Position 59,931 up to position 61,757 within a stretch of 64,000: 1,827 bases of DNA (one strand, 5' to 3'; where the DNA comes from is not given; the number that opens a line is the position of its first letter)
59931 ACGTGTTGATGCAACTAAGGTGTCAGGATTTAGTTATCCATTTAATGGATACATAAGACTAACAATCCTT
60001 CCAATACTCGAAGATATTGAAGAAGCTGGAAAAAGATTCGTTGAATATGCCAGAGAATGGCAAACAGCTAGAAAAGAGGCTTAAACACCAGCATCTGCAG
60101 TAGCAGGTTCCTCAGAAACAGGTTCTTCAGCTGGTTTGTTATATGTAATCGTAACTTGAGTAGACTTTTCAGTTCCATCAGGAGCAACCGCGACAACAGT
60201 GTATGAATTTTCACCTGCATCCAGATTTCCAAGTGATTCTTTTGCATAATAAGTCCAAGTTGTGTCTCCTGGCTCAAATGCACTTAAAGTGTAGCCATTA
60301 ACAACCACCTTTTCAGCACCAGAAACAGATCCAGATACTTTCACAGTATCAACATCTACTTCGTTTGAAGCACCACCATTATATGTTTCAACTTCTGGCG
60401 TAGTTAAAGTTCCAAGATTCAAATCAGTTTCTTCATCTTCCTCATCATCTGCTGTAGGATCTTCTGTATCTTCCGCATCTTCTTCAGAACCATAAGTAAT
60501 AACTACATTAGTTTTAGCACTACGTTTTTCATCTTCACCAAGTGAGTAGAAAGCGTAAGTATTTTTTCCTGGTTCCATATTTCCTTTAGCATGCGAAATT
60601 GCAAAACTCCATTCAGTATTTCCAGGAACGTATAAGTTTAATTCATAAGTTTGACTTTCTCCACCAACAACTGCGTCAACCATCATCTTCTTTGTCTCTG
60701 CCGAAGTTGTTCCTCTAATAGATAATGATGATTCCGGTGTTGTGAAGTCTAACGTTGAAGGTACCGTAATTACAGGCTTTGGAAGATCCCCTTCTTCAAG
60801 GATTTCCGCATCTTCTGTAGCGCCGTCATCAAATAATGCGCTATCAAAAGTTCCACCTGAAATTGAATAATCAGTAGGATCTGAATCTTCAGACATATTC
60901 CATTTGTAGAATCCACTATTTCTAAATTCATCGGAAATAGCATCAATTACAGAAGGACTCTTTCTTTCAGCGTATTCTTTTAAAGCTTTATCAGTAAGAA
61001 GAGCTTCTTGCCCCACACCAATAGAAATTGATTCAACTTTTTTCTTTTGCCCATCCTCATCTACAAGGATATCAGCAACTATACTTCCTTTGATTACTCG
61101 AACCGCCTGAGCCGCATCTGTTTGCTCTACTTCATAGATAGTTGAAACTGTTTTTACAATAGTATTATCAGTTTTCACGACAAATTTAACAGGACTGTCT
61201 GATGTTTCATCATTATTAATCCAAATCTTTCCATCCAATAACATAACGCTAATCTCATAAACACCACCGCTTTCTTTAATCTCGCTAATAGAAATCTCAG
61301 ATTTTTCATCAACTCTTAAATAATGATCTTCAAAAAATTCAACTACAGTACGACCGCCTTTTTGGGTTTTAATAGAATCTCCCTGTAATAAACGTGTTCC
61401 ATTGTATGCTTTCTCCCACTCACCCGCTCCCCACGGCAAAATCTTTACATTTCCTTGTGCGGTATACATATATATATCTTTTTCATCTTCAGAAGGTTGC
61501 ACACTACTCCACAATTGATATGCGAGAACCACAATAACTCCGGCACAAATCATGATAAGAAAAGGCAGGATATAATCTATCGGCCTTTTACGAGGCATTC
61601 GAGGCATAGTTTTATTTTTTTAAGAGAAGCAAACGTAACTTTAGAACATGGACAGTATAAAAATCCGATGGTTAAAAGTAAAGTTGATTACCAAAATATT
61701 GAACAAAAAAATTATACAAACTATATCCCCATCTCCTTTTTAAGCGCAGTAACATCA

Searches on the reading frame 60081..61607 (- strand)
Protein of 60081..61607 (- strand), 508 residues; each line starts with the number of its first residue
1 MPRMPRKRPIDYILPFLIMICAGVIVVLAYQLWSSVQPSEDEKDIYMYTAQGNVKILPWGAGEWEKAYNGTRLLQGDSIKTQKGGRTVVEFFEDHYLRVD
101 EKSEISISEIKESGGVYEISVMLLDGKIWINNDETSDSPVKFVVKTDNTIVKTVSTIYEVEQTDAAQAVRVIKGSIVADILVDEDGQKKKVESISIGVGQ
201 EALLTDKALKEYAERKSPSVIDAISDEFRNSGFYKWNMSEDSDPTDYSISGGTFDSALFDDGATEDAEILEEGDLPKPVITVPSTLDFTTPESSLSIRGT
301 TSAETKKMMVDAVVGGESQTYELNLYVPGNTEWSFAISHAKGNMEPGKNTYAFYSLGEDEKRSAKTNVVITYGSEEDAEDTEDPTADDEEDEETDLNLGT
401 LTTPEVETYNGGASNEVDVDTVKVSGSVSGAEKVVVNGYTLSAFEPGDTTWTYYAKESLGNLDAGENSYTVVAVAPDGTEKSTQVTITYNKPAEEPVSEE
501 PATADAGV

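Call 52: search_protein_families(library=pfam, proteins=[window:60081-61607:-], max_evalue=0.001)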
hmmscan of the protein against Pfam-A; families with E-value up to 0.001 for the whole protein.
window:60081-61607:- (508 aa): 1 family
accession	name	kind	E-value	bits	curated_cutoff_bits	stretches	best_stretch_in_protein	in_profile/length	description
PF04773.18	FecR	-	5.9e-09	36.7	24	1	77-176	1-96/97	FecR protein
